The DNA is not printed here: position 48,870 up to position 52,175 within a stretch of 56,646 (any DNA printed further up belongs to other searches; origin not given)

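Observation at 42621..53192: Giant 3,523-aa surface protein with an architecture I cannot place in a described toxin or adhesin family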

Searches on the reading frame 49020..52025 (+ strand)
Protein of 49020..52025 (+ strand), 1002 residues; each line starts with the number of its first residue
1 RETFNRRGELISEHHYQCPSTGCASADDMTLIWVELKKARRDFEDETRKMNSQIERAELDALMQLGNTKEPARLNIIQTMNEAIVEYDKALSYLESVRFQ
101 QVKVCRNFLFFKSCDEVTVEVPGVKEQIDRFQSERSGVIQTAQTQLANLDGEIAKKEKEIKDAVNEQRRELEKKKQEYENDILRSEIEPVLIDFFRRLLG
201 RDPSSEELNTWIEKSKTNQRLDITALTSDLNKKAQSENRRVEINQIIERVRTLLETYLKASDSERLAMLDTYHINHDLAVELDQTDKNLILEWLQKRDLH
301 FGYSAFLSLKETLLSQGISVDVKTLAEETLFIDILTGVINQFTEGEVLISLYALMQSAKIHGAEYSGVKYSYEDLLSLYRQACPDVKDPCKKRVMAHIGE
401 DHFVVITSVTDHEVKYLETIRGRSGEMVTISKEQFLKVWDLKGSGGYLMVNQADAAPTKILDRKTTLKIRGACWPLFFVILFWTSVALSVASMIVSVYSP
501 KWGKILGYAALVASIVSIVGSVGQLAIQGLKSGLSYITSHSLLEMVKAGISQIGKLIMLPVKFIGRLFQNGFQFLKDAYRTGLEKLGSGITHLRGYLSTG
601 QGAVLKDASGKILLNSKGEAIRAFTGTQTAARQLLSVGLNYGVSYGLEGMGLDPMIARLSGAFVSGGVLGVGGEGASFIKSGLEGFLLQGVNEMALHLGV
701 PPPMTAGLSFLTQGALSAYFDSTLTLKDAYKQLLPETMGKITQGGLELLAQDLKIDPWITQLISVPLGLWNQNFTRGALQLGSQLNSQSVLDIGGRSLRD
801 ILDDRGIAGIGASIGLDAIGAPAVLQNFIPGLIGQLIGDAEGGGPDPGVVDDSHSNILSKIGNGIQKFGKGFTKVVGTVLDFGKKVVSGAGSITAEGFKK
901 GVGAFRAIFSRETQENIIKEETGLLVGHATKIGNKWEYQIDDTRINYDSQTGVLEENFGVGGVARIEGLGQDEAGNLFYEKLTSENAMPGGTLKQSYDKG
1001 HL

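Call 24: search_solved_structures(query=A2, max_evalue=10, show_alignments=3)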
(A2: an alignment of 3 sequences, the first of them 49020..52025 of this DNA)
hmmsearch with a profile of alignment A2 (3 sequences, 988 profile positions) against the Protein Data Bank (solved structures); distinct sequences matched with E-value up to 10: 4.
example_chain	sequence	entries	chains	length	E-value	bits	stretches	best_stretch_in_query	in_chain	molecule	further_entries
8sdi_A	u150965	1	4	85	0.12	13.7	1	225-292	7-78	Tripartite motif-containing protein 45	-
9r1d_B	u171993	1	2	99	0.36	12.1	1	854-904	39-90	Histone H4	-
2rmr_A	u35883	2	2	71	0.72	11.1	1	87-140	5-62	Paired amphipathic helix protein Sin3a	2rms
4dci_A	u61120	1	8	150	4.5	8.5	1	124-181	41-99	uncharacterized protein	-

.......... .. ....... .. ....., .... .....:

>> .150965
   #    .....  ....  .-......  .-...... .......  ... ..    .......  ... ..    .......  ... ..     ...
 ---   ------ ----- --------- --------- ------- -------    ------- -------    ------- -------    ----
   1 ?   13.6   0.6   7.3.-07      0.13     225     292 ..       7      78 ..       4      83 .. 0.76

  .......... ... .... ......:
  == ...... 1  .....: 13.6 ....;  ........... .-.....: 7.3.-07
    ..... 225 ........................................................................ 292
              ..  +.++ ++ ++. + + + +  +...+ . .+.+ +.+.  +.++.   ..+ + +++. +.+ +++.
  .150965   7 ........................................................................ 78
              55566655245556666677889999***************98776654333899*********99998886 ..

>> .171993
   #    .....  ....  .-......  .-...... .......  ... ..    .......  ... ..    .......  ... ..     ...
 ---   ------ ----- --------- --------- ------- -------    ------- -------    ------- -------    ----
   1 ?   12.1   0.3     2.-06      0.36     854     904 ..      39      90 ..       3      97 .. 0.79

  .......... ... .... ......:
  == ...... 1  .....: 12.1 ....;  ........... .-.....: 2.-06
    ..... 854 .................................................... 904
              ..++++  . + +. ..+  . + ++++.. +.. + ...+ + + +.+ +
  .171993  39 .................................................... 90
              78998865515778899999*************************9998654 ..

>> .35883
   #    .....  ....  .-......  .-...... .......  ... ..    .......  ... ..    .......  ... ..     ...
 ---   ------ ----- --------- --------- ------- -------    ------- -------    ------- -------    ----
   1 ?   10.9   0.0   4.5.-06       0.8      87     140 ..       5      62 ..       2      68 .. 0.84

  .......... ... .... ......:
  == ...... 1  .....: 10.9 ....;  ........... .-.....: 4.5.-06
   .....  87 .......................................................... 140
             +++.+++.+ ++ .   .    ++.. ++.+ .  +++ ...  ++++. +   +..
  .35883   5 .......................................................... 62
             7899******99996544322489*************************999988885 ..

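Call 33: find_related_loci(query=A2, collection=genome_contigs, flank=10000)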
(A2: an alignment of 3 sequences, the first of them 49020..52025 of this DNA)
Query A2 (1002 aa) in genome_contigs; peptide patterns used: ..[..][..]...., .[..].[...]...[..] (x = any residue, [..] = any of these).
275 stretches matched a pattern; 9 encode a relative of the query (tblastn E <= 1e-3); 9 distinct loci.
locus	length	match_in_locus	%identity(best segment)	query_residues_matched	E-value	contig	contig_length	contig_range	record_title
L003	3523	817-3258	44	1-826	0e+0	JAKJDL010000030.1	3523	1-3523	MAG: Candidatus Omnitrophota bacterium isolate UR.bin134 NODE_30_length_3523_cov_2.385665, whole genome shotgun sequence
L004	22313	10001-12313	43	1-783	0e+0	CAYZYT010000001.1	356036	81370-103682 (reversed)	MAG TPA_asm: uncultured bacterium isolate SRP272421_co2_334 genome assembly, contig: NODE_4_length_356036_cov_13.581983,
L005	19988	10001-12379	42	1-809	0e+0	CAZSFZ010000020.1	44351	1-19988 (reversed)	MAG TPA_asm: uncultured bacterium isolate binchicken_co117_453 genome assembly, contig: NODE_1573_length_44351_cov_24.43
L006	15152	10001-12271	43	1-768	0e+0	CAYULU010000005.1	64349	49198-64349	MAG TPA_asm: uncultured bacterium isolate SRP263991_co2_526 genome assembly, contig: NODE_266_length_64349_cov_81.047609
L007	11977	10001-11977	44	1-670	2e-163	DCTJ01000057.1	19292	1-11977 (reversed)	MAG TPA_asm: Candidatus Omnitrophica bacterium UBA1443 UBA1443_contig_54477, whole genome shotgun sequence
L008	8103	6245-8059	43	1-607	9e-164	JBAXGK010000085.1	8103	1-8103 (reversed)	MAG: Candidatus Omnitrophota bacterium isolate ELA295 MAG295_85, whole genome shotgun sequence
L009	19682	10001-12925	42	1-1002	0e+0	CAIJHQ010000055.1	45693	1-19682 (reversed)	MAG: Candidatus Omnitrophica bacterium isolate AM-sed-core1-D1_bin-136 genome assembly, contig: bin-136:55/68, whole gen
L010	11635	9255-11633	56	1-729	8e-154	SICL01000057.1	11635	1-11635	MAG: Candidatus Taenariivivens baikalensis isolate Baikal-deep-G204 BACOMB-C26751, whole genome shotgun sequence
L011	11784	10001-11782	39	1-614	2e-128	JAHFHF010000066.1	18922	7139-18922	MAG: Candidatus Omnitrophota bacterium isolate nzgw332 NODE_1259_length_18923_cov_3.235294, whole genome shotgun sequenc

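Call 38: search_protein_representatives(alignment_id=A2)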
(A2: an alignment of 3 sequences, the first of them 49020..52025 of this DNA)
Query: 3 sequences, 988 profile positions. Proteins with E-value up to 0.001 (for the whole library): 353; up to 1e-10: 268; up to 1e-30: 182. The best 150 are listed.
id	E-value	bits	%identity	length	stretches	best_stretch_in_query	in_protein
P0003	0.0e+00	1823.3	-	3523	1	1-988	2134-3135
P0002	0.0e+00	1707.3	-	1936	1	1-988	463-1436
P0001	0.0e+00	1423.9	-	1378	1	1-835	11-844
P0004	0.0e+00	1089.8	-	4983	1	1-988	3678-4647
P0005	0.0e+00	1030.6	-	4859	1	1-784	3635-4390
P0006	0.0e+00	1026.3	-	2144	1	1-916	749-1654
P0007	0.0e+00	1021.8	-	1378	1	1-823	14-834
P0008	4.0e-296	1001.7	-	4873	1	1-985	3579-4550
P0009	2.9e-295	998.9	-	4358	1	1-922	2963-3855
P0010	1.3e-287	973.5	-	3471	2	1-394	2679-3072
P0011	9.4e-284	960.8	-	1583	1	1-909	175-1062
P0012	5.1e-274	928.6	-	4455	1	1-821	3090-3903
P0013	1.0e-259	881.2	-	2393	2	1-887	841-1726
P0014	3.1e-250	849.8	-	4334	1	1-813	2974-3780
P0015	4.5e-202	690.4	-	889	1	95-867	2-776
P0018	5.2e-132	458.5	-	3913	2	4-477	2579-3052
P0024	9.2e-122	424.5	-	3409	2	30-670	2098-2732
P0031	2.6e-98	346.9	-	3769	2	22-532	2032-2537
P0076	1.3e-73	265.1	-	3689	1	26-821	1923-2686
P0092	1.4e-70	255.1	-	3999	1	4-767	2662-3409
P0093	6.3e-70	253.0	-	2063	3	29-534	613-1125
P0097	1.5e-68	248.4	-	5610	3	4-565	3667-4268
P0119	2.0e-64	234.7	-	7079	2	35-566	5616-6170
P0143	1.4e-55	205.5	-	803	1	684-985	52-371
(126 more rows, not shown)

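Call 42: find_encoding_contigs(protein=P0143, flank=10000)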
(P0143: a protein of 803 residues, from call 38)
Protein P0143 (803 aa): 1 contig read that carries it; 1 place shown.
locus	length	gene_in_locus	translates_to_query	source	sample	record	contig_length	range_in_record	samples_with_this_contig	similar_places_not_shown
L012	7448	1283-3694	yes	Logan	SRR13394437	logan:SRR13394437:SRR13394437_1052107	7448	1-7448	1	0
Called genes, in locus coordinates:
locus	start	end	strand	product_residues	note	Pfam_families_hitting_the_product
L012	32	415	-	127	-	PF23198:PDE8A_N (weak), PF00072:Response_reg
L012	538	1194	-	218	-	PF01797:Y1_Tnp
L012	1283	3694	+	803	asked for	-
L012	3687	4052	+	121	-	PF25857:DUF7957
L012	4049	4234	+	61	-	-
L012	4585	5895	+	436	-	PF02129:Peptidase_S15, PF20434:BD-FAE (faint), PF00561:Abhydrolase_1, PF12146:Hydrolase_4, PF12697:Abhydrolase_6, PF00326:Peptidase_S9, PF00072:Response_reg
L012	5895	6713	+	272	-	PF12147:Methyltransf_20, PF13847:Methyltransf_31, PF13649:Methyltransf_25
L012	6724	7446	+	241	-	?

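Call 78: search_protein_families(library=pfam, alignment_id=A7, max_evalue=0.001)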
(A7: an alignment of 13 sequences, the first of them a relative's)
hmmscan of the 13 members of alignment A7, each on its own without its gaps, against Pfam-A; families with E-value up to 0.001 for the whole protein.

A. member 1, P0003 (3523 aa): 0 families

B. families by the number of members that match (of 13 scanned): 14 families
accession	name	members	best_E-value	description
PF05593.20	RHS_repeat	8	2.7e-12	RHS Repeat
PF03412.21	Peptidase_C39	6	8.7e-09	Peptidase C39 family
PF13385.13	Laminin_G_3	4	6e-33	Concanavalin A-like lectin/glucanases superfamily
PF15711.10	ILEI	4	2.5e-14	Interleukin-like EMT inducer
PF13517.12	FG-GAP_3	2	2.5e-08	FG-GAP-like repeat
PF15520.11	Ntox10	1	2.4e-22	Novel toxin 10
PF13229.12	Beta_helix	1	7.3e-11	Right handed beta helix region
PF02210.31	Laminin_G_2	1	3.9e-09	Laminin G domain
PF05048.19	NosD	1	2.4e-07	Periplasmic copper-binding protein (NosD)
PF00054.30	Laminin_G_1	1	1.1e-06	Laminin G domain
PF12256.14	TcdB_toxin_midN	1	1.4e-05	Insecticide toxin TcdB middle/N-terminal region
PF12245.14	Big_3_2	1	3.9e-05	Bacterial Ig-like domain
PF07202.18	Tcp10_C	1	0.00055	T-complex protein 10 C-terminus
PF10091.15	Glycoamylase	1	0.00086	Putative glucoamylase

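Call 82: find_encoding_contigs(protein=P0003, flank=4000, max_places=4)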
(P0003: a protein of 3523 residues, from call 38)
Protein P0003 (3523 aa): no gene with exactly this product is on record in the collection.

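Call 83: find_encoding_contigs(protein=P0004, flank=5000, max_places=2)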
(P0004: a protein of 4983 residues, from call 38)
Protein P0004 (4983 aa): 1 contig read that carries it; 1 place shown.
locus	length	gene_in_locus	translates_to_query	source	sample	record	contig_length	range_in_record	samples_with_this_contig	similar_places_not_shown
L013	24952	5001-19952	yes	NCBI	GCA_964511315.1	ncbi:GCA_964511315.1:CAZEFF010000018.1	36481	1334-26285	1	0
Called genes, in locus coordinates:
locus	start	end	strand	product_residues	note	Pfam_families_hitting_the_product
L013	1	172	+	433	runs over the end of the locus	PF02129:Peptidase_S15, PF20434:BD-FAE, PF00561:Abhydrolase_1 (faint), PF12146:Hydrolase_4, PF00326:Peptidase_S9, PF00072:Response_reg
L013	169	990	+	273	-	PF12147:Methyltransf_20, PF13489:Methyltransf_23 (weak), PF13847:Methyltransf_31, PF13649:Methyltransf_25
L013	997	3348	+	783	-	PF02518:HATPase_c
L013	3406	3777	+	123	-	PF05635:23S_rRNA_IVP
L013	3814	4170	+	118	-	PF00072:Response_reg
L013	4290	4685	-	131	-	-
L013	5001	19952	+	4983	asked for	PF12245:Big_3_2 (faint), PF26114:Ig_2_Mok13 (faint), PF05593:RHS_repeat (faint), PF15520:Ntox10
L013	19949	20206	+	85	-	PF15590:Imm27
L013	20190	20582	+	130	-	-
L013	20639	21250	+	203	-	PF01797:Y1_Tnp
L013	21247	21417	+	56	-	-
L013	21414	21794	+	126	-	PF25857:DUF7957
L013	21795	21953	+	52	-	-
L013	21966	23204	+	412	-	-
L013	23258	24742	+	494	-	PF07719:TPR_2 (faint), PF12895:ANAPC3 (faint), PF13181:TPR_8 (faint), PF25063:ARM_TT21_C (faint), PF13428:TPR_14 (weak), PF13432:TPR_16 (weak), PF14559:TPR_19 (weak)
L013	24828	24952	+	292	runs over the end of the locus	PF07179:SseB (weak)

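Call 84: find_encoding_contigs(protein=P0093, flank=5000, max_places=2)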
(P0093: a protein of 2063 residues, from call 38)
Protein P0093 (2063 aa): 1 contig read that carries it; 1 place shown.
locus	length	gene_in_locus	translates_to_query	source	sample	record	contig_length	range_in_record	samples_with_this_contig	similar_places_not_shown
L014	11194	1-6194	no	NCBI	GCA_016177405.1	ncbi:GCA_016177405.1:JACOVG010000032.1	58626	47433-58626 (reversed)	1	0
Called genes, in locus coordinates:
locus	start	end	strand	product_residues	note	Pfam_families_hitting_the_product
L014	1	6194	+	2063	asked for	PF05593:RHS_repeat (faint), PF03412:Peptidase_C39 (weak)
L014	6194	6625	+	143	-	-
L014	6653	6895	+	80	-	-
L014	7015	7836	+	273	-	-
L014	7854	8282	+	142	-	-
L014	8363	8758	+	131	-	-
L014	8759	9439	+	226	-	-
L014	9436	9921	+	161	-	-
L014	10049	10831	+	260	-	-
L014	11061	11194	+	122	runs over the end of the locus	PF00072:Response_reg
